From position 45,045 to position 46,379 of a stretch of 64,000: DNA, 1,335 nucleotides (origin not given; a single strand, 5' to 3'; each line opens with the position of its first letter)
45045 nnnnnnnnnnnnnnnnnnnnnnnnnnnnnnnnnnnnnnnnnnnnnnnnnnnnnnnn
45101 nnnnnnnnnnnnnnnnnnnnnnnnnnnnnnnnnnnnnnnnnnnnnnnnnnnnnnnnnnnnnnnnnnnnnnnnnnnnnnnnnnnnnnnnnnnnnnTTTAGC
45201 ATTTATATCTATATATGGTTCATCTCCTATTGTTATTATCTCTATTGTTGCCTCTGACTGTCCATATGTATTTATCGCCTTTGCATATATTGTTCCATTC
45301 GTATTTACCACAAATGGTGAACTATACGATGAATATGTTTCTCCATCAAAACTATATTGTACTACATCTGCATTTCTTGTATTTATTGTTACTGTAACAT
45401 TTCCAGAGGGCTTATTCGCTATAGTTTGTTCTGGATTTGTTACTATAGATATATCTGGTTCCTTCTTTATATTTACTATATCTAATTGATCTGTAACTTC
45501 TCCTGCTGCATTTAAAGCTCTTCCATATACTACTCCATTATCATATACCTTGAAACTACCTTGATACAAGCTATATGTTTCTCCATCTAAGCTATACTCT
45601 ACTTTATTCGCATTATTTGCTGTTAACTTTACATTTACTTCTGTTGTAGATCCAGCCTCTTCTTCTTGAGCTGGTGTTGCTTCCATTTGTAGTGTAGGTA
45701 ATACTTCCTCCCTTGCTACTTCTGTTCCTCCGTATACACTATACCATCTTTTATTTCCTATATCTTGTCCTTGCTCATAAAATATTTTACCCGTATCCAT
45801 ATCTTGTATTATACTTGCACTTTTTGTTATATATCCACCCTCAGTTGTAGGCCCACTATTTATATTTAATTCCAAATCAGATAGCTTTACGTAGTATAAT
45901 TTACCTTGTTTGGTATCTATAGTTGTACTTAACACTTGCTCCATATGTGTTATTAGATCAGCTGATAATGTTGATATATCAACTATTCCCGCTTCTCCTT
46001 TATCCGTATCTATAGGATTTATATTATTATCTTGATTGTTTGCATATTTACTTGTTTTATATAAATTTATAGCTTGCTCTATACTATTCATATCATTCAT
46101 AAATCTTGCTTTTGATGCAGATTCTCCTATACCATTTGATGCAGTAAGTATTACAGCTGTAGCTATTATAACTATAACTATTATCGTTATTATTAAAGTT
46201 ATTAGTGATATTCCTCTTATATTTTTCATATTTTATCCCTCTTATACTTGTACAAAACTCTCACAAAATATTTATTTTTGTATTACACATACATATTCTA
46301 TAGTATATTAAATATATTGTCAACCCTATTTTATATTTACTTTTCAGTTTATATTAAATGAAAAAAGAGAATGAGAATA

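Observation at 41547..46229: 1560-aa giant modular surface protein with the same pilin-like N-terminus and an internal FGE-like domain, under a near-consensus promoter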

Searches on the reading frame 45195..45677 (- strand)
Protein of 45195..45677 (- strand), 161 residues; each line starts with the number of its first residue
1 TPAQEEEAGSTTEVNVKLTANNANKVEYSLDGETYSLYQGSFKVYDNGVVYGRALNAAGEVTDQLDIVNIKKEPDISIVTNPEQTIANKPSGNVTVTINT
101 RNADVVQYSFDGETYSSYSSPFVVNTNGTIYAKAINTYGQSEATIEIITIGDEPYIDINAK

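Call 69: search_protein_families(library=pfam, proteins=[window:45195-45677:-], max_evalue=5)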
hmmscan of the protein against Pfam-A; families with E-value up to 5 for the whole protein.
window:45195-45677:- (161 aa): 7 families
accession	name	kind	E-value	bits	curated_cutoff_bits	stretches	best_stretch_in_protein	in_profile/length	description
PF13290.12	CHB_HEX_C_1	-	3.3e-07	30.6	22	2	92-145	8-66/67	Chitobiase/beta-hexosaminidase C-terminal domain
PF13287.12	Fn3_assoc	-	0.018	15.6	23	1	96-142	1-52/59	Fn3 associated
PF13860.13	FlgD_ig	-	0.027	14.9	27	1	85-116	28-60/79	FlgD Ig-like domain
PF03174.19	CHB_HEX_C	-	0.028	14.8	23.6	0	106-139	37-70/76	Chitobiase/beta-hexosaminidase C-terminal domain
PF12158.14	DUF3592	-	0.04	15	25.3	1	101-125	26-46/84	Domain of unknown function (DUF3592)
PF13464.11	RodZ_C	-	0.056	13.8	23.9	0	13-37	36-60/72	RodZ C-terminal domain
PF08758.17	Cadherin_pro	-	0.14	12.8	23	0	114-134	40-60/90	Cadherin prodomain like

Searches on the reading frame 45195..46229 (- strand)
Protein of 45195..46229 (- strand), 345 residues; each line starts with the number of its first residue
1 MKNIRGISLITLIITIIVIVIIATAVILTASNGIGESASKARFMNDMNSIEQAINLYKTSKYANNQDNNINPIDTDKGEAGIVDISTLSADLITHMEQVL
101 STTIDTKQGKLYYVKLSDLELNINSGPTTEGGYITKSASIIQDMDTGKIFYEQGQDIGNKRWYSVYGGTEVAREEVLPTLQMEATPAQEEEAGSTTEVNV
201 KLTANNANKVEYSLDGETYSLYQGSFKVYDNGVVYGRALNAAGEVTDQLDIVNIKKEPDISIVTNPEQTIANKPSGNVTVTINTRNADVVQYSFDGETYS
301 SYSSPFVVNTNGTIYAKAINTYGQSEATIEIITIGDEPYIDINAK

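Call 50: predict_structure(alignment_id=A3)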
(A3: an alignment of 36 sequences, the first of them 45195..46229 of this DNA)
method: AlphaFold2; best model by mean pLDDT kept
length: 345 residues; sequences in the alignment: 36
mean_pLDDT: 73.1   pTM: 0.38
mean pLDDT of the five models: 73.1, 65.7, 64.8, 63.9, 56.2
residues with pLDDT >= 90: 31; 70-90: 189; 50-70: 93; < 50: 32
segments of 3 or more residues with pLDDT < 50: 69-72, 74-79, 127-132, 167-174, 336-340
pLDDT, mean of each block of 10 residues (from residue 1): 64 91 74 64 77 74 59 47 76 80 67 75 55 66 77 69 57 59 77 67 87 89 83 84 78 67 76 70 84 91 87 85 80 55 54
secondary structure, 60 per line:
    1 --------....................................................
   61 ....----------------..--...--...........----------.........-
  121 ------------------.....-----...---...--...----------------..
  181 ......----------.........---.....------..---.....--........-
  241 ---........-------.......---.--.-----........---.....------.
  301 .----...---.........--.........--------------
elements in order: H9-64 H90-100 E111-115 H116-119 E139-143 E149-151 E155-157 E160-162 E179-186 E197-205 E209-213 E225-229 E232-239 E244-251 E259-265 E278-285 E289-293 E306-308 E312-320 E323-331

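Call 52: fold_search(model_id=the predicted structure, library=pdb)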
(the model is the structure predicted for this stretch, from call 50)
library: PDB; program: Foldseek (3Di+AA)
matches with E <= 10: 1181; with E <= 0.001: 47
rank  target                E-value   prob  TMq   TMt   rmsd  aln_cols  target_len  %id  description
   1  9rcs_A                5.6e-06  1.00  0.21  0.24  13.8       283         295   14  Cardioderma bat coronavirus KY43 receptor binding domain in complex with human CEACAM6 (released 2026-04-08)
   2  1ya5_A                3.0e-05  1.00  0.25  0.37   7.3       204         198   17  Crystal structure of the titin domains z1z2 in complex with telethonin (released 2005-12-20)
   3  6sdb_E                6.8e-05  1.00  0.23  0.34   7.6       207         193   16  Chimeric titin Z1Z2 functionalized with a KLER exogenous peptide from decorin (released 2019-09-18)
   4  6fwx_B                6.8e-05  1.00  0.16  0.27  12.9       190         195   17  Chimeric titin Z1Z2-Z1Z2 tandem (Z1212) functionalized with a GRGDS exogenous peptide from fibronectin (released 2019-03-27)
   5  6s9f_B                6.8e-05  1.00  0.22  0.24  15.1       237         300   16  Drosophila OTK, extracellular domains 3-5 (released 2020-03-25)
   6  6fwx_A                7.6e-05  1.00  0.24  0.36   7.6       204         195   15  Chimeric titin Z1Z2-Z1Z2 tandem (Z1212) functionalized with a GRGDS exogenous peptide from fibronectin (released 2019-03-27)
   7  2ill                  7.6e-05  1.00  0.20  0.30  10.0       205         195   13  Anomalous substructure of Titin-A168169 (released 2007-02-20)
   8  1cs6                  7.6e-05  1.00  0.23  0.22  18.7       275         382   14  N-TERMINAL FRAGMENT OF AXONIN-1 FROM CHICKEN (released 2000-05-19)
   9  6sdb_B                1.2e-04  1.00  0.17  0.26  12.3       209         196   16  Chimeric titin Z1Z2 functionalized with a KLER exogenous peptide from decorin (released 2019-09-18)
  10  5xwu_A                1.2e-04  0.98  0.17  0.19  16.4       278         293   15  Crystal structure of PTPdelta Ig1-Ig3 in complex with SALM2 LRR-Ig (released 2018-06-06)
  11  5uv6_B                1.6e-04  1.00  0.23  0.27  12.8       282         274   14  Crystal structure of human Opioid Binding Protein/Cell Adhesion Molecule Like (OPCML) (released 2018-03-21)
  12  4pbx                  1.7e-04  1.00  0.24  0.17  10.6       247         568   11  Crystal structure of the six N-terminal domains of human receptor protein tyrosine phosphatase sigma (released 2014-11-12)
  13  2jll                  1.7e-04  1.00  0.26  0.24  12.6       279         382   12  Crystal structure of NCAM2 IgIV-FN3II (released 2009-11-17)
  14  6sdb_A                1.8e-04  1.00  0.25  0.37   7.6       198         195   16  Chimeric titin Z1Z2 functionalized with a KLER exogenous peptide from decorin (released 2019-09-18)
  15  5xwu_C                1.8e-04  0.97  0.17  0.19  16.2       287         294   14  Crystal structure of PTPdelta Ig1-Ig3 in complex with SALM2 LRR-Ig (released 2018-06-06)
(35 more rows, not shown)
